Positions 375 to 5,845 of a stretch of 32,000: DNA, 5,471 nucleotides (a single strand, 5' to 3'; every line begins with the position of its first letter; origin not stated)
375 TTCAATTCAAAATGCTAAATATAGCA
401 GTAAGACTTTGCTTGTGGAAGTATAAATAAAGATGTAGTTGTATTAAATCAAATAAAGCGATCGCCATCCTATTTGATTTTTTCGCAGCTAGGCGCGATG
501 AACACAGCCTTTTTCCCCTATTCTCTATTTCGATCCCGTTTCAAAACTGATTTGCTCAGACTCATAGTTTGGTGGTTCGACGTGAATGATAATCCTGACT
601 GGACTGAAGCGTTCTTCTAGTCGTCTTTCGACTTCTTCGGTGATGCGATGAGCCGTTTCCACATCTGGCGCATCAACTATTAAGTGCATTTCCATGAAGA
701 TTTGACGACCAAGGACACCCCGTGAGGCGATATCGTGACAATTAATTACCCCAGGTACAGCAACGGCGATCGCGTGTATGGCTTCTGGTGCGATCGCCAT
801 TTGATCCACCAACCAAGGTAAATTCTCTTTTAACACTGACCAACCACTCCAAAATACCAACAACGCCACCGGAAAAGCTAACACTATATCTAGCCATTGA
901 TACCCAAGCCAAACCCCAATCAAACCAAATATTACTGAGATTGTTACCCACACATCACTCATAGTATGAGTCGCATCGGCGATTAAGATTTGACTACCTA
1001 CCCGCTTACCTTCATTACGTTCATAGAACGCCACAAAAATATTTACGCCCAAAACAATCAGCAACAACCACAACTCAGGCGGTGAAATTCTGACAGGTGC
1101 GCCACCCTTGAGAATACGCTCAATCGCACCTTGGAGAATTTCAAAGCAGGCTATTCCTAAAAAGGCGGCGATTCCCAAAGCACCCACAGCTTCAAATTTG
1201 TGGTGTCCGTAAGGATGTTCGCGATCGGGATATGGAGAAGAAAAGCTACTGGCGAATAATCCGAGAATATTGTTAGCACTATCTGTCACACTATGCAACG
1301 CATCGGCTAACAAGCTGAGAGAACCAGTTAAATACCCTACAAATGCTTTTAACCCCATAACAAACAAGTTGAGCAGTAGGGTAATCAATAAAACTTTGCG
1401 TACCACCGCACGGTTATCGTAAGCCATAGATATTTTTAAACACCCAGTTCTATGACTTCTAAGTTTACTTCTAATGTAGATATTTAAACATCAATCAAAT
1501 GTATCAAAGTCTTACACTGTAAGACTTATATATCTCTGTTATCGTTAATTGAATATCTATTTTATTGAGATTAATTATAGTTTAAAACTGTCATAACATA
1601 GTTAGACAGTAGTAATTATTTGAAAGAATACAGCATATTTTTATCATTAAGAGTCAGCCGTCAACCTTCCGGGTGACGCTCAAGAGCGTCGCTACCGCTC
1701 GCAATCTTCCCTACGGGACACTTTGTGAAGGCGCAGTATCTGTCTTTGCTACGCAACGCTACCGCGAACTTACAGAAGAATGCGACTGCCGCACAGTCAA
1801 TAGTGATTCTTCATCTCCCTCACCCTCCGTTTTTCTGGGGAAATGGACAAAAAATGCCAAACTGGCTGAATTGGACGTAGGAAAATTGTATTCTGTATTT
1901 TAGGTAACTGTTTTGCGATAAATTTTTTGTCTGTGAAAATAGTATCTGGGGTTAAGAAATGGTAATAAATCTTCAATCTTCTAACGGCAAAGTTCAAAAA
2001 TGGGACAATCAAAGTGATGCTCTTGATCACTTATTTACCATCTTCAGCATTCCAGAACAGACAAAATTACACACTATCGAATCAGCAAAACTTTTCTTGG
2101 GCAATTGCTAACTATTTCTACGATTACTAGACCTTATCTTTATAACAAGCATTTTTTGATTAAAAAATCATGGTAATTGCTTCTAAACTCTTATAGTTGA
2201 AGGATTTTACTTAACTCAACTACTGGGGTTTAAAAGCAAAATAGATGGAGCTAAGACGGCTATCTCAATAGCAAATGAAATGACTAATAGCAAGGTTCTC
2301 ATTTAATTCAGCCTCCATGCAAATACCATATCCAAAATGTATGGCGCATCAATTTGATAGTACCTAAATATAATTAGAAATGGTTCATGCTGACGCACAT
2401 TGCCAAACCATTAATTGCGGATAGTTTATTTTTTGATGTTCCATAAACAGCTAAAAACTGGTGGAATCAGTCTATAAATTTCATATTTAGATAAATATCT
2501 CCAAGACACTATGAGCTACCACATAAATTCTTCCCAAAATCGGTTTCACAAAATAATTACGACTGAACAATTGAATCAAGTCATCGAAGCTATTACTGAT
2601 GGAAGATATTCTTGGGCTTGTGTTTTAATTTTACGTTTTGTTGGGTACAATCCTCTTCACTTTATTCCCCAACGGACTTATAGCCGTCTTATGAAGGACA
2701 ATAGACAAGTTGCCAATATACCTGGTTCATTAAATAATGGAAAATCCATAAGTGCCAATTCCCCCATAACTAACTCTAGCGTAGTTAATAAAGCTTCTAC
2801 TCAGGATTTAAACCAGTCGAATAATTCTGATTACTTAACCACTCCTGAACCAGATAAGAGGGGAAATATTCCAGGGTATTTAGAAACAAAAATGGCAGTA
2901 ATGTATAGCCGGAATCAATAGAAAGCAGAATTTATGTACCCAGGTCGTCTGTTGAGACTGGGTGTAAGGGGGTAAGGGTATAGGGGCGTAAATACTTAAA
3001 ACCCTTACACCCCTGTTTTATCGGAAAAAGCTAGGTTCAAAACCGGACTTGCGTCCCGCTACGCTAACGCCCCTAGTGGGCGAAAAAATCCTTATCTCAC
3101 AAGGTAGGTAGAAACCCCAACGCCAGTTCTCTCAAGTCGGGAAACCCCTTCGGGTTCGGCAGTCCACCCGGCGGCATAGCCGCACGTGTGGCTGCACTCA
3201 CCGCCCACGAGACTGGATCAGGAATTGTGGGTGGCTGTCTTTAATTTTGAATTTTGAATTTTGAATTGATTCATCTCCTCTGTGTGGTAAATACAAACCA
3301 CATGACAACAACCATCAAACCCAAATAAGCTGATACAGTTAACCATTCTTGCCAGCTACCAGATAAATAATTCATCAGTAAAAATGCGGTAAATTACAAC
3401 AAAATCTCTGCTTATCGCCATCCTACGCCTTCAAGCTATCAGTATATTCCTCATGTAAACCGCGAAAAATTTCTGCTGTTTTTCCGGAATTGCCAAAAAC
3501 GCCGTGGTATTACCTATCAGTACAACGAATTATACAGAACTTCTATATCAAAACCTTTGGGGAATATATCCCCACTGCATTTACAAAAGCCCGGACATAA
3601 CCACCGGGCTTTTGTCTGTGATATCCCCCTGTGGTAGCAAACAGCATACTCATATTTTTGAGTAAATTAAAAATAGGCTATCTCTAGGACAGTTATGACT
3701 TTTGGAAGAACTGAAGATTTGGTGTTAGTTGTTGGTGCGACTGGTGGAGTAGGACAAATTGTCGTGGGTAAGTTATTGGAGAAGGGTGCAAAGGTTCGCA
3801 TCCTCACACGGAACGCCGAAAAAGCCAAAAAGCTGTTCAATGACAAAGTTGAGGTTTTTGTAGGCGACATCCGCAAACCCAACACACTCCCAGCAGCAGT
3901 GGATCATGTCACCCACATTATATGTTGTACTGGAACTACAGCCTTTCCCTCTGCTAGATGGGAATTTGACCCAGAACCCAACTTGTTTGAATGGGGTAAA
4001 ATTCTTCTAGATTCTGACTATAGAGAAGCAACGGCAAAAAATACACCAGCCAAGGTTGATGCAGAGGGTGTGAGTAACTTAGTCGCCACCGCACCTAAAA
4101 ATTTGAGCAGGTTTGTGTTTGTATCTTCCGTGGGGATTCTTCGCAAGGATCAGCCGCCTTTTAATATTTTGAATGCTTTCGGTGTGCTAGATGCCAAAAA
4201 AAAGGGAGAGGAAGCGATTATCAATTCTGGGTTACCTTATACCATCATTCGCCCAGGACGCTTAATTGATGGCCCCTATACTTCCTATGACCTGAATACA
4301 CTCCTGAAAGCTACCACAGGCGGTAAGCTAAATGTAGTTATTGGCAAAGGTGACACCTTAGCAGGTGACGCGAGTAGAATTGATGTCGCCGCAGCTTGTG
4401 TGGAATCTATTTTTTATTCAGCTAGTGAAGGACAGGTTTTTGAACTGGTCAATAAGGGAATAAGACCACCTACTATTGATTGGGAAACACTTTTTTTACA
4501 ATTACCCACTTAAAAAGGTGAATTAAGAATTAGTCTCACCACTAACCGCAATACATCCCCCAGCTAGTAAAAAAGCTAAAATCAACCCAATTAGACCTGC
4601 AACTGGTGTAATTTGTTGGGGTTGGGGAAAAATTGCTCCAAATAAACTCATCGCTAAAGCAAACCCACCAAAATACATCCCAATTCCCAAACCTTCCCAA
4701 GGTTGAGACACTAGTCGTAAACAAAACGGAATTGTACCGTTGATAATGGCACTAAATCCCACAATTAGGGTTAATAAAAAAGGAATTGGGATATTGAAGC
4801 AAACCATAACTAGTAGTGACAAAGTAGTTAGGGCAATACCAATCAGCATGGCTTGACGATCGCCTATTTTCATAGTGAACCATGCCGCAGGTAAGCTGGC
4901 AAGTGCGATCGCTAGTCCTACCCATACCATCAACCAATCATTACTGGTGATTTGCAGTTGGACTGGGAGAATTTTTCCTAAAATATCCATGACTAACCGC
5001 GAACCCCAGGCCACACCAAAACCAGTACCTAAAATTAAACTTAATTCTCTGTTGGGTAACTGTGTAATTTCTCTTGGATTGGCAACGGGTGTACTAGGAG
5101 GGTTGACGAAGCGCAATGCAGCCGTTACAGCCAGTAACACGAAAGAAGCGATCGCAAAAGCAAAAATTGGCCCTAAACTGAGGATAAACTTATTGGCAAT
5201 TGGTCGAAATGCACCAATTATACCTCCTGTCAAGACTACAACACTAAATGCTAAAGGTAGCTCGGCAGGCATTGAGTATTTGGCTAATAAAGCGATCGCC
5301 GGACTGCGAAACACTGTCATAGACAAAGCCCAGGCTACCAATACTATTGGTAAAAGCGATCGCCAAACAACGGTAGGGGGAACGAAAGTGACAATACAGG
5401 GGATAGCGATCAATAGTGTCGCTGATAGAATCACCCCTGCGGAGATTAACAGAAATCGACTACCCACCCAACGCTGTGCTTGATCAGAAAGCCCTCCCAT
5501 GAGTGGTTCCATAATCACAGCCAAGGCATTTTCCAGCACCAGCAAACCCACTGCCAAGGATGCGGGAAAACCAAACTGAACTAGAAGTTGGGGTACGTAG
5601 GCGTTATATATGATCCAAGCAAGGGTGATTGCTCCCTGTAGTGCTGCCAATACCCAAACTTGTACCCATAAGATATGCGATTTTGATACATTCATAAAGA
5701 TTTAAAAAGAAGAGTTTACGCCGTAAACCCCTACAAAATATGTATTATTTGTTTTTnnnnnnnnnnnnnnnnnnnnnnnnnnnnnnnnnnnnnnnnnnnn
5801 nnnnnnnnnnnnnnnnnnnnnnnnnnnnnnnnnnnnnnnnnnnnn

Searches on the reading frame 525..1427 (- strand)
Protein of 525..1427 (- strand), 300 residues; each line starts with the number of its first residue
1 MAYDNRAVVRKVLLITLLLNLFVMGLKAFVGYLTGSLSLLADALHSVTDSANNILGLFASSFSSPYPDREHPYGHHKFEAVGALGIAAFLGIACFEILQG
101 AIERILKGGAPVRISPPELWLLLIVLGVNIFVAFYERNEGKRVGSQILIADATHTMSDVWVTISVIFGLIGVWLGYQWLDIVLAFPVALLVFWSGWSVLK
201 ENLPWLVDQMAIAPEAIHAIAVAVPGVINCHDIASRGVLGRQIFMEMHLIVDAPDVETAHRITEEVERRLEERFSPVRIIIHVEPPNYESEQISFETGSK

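Call 11: search_protein_families(library=pfam, proteins=[window:525-1427:-], max_evalue=0.001)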
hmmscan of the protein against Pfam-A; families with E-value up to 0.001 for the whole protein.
window:525-1427:- (300 aa): 2 families
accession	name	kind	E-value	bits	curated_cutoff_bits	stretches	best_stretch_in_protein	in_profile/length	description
PF01545.26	Cation_efflux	-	3.5e-45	154.7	26.6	1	13-206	1-197/198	Cation efflux family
PF16916.11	ZT_dimer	-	8.7e-19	67.8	26.7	1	215-285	7-77/78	Dimerisation domain of Zinc Transporter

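Call 58: search_protein_families(library=ncbifam, proteins=[window:525-1427:-], max_evalue=0.00001)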
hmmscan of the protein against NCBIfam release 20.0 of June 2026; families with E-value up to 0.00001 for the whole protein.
window:525-1427:- (300 aa): 10 families
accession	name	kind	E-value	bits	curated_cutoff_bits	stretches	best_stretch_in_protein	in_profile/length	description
NF052602.1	Zn_efflux_Cdf31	equivalog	1.2e-168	560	460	1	4-295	1-299/299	CDF family zinc efflux transporter Cdf31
TIGR01297.1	CDF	superfamily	1.9e-67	227.5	82.35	1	10-286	2-283/285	cation diffusion facilitator family transporter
NF052621.1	MngEfTpMntE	equivalog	1.6e-39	136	500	1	11-287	4-283/293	manganese efflux transporter MntE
NF033615.1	CDF_MamM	equivalog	5.4e-39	134.1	350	1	10-279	9-281/290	magnetosome biogenesis CDF transporter MamM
NF007064.0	PRK09509.1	equivalog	5.9e-34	117.4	447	1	6-286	7-287/300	CDF family cation-efflux transporter FieF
NF050169.1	CatEfflxFieF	equivalog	6.5e-34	117.4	420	1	24-285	19-281/282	cation efflux pump FieF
NF033616.1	CDF_MamB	equivalog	2.5e-25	89.5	350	1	11-277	7-274/284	magnetosome biogenesis CDF transporter MamB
NF002923.0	PRK03557.1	equivalog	9.1e-21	74.4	408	1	10-257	18-265/313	CDF family zinc transporter ZitB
NF040994.1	MamV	equivalog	2.6e-11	43.2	500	1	26-280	27-281/319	CDF transporter MamV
NF033827.1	CDF_efflux_DmeF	equivalog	7.2e-09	35.5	250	1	10-135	16-139/309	CDF family Co(II)/Ni(II) efflux transporter DmeF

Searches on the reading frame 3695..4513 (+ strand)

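Call 11: search_protein_families(library=pfam, proteins=[window:3695-4513:+], max_evalue=0.001)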
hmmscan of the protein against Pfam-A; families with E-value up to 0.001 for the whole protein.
window:3695-4513:+ (272 aa): 9 families
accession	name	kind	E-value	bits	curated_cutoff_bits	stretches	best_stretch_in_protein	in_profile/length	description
PF13460.12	NAD_binding_10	-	9.5e-31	107.5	27.2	1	14-239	1-181/184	NAD(P)H-binding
PF05368.20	NmrA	-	4.4e-14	53.2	27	1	7-80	2-78/298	NmrA-like family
PF01370.27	Epimerase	-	9.7e-09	35.4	20.9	1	10-89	1-81/240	NAD dependent epimerase/dehydratase family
PF00106.31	adh_short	-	3e-07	30.5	26.6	1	10-73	3-72/195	short chain dehydrogenase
PF01073.25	3Beta_HSD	-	5.8e-06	26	22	1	11-81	1-76/280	3-beta hydroxysteroid dehydrogenase/isomerase family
PF02254.24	TrkA_N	-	1.8e-05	25.5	23.8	1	11-81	2-72/116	TrkA-N domain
PF08659.16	KR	-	7.1e-05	23.2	22.6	0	10-71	3-74/180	KR domain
PF01488.26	Shikimate_DH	-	8.2e-05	23.1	24.3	1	8-82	13-86/138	Shikimate / quinate 5-dehydrogenase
PF07993.18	NAD_binding_4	-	0.00059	19.5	20.1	0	13-44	2-36/258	Male sterility protein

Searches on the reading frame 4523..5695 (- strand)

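Call 11: search_protein_families(library=pfam, proteins=[window:4523-5695:-], max_evalue=0.001)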
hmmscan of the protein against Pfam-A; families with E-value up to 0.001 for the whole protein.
window:4523-5695:- (390 aa): 1 family
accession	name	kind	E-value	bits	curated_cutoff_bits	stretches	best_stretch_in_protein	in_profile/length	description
PF07690.21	MFS_1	-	4.6e-09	36.1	33.4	1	19-224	4-202/347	Major Facilitator Superfamily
